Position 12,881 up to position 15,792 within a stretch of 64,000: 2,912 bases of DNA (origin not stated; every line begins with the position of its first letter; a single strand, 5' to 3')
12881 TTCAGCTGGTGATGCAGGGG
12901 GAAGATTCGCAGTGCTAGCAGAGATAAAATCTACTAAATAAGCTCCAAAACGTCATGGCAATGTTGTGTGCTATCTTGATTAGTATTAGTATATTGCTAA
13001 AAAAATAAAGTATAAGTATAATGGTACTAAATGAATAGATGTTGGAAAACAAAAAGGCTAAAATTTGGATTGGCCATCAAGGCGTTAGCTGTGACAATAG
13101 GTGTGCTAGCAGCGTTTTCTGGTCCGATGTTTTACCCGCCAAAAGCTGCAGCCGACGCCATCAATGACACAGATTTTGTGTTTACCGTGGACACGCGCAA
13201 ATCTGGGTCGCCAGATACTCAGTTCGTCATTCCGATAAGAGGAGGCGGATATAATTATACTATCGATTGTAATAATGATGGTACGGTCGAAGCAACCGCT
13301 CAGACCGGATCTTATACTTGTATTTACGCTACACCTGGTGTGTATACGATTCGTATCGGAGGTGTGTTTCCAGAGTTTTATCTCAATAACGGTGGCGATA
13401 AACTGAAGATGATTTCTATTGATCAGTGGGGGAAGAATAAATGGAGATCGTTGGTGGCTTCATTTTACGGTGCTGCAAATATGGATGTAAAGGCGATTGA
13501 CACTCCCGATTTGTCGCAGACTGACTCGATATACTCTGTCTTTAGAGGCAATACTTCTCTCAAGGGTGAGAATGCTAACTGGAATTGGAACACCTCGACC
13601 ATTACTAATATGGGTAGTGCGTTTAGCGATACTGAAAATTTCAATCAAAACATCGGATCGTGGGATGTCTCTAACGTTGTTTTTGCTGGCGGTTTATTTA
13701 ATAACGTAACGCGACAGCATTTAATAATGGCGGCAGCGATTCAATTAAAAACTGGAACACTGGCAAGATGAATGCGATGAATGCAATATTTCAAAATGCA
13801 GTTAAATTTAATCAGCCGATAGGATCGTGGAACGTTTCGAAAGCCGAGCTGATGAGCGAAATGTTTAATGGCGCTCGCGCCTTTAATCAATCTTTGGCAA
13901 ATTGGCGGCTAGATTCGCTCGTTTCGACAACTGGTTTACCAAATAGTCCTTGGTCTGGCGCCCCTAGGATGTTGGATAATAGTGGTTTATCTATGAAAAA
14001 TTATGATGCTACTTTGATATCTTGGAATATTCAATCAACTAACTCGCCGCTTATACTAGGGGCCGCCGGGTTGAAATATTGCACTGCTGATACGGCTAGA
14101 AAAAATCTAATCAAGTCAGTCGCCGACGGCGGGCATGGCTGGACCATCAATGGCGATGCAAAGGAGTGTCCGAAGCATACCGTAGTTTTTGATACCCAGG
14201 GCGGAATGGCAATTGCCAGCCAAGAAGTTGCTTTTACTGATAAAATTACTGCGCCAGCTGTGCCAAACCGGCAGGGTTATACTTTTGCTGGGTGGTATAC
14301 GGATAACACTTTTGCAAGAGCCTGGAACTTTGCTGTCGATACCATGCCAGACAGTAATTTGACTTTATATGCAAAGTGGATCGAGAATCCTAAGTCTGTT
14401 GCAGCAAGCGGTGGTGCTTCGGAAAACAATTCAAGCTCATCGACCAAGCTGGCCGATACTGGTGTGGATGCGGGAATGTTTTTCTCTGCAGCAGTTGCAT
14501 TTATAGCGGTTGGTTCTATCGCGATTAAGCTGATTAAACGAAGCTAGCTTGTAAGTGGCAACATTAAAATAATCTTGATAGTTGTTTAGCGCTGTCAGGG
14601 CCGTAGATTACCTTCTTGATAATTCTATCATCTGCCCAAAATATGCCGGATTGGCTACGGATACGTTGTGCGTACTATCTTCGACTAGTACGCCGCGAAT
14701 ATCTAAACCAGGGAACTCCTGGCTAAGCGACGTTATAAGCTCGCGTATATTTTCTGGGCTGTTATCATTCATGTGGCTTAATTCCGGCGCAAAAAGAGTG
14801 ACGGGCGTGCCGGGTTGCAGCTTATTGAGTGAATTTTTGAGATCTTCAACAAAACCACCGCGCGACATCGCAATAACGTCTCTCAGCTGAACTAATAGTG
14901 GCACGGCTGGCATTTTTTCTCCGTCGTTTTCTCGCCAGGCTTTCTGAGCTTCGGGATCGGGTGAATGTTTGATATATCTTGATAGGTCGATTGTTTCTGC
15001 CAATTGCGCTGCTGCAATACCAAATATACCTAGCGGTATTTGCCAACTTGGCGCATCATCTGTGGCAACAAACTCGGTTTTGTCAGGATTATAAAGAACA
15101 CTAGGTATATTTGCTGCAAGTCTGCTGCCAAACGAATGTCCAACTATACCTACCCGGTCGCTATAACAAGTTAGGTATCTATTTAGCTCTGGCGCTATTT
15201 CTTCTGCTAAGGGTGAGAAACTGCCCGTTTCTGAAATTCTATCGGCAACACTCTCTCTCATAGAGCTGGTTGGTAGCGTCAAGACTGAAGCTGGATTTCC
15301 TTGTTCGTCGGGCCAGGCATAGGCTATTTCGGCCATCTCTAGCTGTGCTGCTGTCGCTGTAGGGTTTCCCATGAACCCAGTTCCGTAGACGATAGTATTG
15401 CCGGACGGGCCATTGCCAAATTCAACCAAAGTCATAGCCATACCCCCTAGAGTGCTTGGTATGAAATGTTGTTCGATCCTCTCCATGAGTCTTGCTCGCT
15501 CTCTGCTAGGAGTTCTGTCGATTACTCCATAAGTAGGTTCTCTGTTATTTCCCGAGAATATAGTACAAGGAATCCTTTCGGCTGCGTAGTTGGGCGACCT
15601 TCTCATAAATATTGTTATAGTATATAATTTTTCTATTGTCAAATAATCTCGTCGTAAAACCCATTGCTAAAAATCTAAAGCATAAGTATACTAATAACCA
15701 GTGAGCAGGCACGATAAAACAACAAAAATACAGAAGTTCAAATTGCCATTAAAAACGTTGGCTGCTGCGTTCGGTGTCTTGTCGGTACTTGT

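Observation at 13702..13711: A 5-bp perfect tandem duplication (TAACG TAACG) splits a DUF285/Flg_new/LAXTG surface-protein gene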

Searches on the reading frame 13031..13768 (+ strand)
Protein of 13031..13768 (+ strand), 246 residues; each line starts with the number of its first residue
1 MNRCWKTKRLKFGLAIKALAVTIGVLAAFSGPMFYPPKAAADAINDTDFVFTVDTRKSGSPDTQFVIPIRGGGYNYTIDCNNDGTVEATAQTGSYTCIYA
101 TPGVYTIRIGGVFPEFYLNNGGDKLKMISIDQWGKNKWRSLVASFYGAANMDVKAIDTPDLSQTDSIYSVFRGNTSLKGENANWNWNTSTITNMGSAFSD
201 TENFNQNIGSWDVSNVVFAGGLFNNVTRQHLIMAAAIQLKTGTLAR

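Call 11: find_encoding_contigs(protein=window:13031-13768:+, flank=10000, max_places=10)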
Protein window:13031-13768:+ (246 aa): 4 contigs read that carry it; 4 places shown.
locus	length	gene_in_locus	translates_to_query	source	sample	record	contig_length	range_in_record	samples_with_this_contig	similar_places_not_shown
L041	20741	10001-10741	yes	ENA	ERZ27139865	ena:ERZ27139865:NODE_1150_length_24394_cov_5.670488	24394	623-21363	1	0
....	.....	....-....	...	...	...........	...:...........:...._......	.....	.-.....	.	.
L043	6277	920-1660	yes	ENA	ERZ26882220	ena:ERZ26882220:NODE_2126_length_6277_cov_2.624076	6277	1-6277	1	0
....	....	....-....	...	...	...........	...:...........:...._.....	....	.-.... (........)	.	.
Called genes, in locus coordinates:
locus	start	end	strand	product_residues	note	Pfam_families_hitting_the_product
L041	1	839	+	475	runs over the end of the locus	PF00224:PK, PF02887:PK_C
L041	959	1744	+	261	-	PF00121:TIM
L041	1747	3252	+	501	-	-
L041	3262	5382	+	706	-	PF00580:UvrD-helicase, PF13245:AAA_19, PF13604:AAA_30 (faint), PF01443:Viral_helicase1 (faint), PF13361:UvrD_C, PF13538:UvrD_C_2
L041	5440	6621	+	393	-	PF03990:DUF348 (faint), PF07501:G5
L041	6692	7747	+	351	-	PF03990:DUF348 (weak), PF07501:G5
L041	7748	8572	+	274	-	PF00398:RrnaAD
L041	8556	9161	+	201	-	-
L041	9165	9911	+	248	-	PF02578:Cu-oxidase_4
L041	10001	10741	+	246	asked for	PF03382:DUF285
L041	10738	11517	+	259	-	PF03382:DUF285, PF09479:Flg_new, PF18998:Flg_new_2 (faint)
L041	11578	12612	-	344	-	-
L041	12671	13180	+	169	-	-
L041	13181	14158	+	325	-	PF03382:DUF285, PF09479:Flg_new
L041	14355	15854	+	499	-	PF00133:tRNA-synt_1, PF01406:tRNA-synt_1e (weak), PF09334:tRNA-synt_1g, PF00133:tRNA-synt_1, PF08264:Anticodon_1 (weak)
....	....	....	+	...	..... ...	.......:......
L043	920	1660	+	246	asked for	PF03382:DUF285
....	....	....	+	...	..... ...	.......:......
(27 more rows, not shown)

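Call 14: list_cluster_members(proteins=[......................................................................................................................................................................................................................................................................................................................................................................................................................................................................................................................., window:13031-13768:+, window:13768-14544:+, window:15701-16207:+, window:16211-17185:+, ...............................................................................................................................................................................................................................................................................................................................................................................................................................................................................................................])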
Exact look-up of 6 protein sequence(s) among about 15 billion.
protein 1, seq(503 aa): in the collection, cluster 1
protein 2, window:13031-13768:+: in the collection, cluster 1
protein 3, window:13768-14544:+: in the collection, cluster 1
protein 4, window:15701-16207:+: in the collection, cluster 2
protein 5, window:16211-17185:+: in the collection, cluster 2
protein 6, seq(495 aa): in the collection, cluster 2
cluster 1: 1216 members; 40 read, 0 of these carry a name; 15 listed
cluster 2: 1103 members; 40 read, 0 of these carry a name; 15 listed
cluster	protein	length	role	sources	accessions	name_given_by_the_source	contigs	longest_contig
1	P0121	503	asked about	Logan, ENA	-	-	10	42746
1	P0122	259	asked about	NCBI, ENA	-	-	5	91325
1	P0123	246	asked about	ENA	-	-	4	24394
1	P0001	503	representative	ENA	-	-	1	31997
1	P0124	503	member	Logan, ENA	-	-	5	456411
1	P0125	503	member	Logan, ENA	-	-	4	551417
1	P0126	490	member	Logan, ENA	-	-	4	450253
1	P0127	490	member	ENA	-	-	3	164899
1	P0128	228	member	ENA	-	-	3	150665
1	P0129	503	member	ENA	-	-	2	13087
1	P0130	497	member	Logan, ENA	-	-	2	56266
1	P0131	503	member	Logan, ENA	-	-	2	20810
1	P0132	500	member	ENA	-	-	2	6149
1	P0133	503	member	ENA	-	-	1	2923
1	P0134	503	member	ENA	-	-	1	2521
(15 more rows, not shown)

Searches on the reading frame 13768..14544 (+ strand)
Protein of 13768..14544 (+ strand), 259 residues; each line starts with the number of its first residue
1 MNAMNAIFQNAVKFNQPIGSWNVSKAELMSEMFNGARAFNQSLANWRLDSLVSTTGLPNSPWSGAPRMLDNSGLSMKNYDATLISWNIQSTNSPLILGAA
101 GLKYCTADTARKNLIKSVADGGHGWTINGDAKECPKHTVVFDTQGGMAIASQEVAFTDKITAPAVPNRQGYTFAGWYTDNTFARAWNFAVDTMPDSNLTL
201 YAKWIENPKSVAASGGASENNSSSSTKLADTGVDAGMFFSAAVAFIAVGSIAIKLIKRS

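Call 30: find_encoding_contigs(protein=window:13768-14544:+, flank=10000, max_places=10)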
Protein window:13768-14544:+ (259 aa): 4 contigs read that carry it; 3 places shown.
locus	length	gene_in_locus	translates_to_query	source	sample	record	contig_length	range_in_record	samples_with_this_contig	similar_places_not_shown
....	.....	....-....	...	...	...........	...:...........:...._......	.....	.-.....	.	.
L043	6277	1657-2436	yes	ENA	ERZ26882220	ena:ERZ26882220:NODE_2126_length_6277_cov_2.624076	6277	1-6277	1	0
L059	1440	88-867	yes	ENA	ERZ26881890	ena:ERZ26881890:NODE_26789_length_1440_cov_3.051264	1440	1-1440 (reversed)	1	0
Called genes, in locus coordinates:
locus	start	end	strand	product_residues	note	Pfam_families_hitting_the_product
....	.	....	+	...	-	?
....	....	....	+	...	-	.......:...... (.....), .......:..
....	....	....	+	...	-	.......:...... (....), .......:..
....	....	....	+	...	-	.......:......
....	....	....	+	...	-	-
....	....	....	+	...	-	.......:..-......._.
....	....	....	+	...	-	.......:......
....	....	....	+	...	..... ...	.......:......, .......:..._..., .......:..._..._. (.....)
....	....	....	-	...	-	-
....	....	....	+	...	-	-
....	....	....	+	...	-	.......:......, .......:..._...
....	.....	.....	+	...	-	?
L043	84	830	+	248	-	PF02578:Cu-oxidase_4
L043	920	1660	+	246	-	PF03382:DUF285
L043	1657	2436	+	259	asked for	PF03382:DUF285, PF09479:Flg_new, PF18998:Flg_new_2 (faint)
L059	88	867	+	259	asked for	PF03382:DUF285, PF09479:Flg_new, PF18998:Flg_new_2 (faint)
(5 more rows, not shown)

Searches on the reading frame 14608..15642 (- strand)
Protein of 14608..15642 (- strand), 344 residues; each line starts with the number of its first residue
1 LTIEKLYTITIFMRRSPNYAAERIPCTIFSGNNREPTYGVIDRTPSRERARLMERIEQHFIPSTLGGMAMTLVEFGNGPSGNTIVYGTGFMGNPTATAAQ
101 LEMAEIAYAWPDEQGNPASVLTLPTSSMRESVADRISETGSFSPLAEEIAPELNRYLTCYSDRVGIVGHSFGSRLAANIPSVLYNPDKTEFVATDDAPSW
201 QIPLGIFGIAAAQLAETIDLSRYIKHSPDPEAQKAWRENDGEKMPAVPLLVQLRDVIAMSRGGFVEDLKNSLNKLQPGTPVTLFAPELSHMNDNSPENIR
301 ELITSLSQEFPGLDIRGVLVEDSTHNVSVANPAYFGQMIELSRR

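Call 4: search_protein_families(library=pfam, proteins=[window:14608-15642:-], max_evalue=0.01)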
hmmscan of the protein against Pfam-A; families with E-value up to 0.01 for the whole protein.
window:14608-15642:- (344 aa): 1 family
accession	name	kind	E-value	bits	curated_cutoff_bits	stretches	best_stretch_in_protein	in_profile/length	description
PF12697.13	Abhydrolase_6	-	0.0093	17.1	26.3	0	160-329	64-208/217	Alpha/beta hydrolase family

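Call 31: search_protein_families(library=ncbifam, proteins=[window:14608-15642:-], max_evalue=0.01)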
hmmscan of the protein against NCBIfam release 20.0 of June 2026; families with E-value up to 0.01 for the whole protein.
window:14608-15642:- (344 aa): 0 families
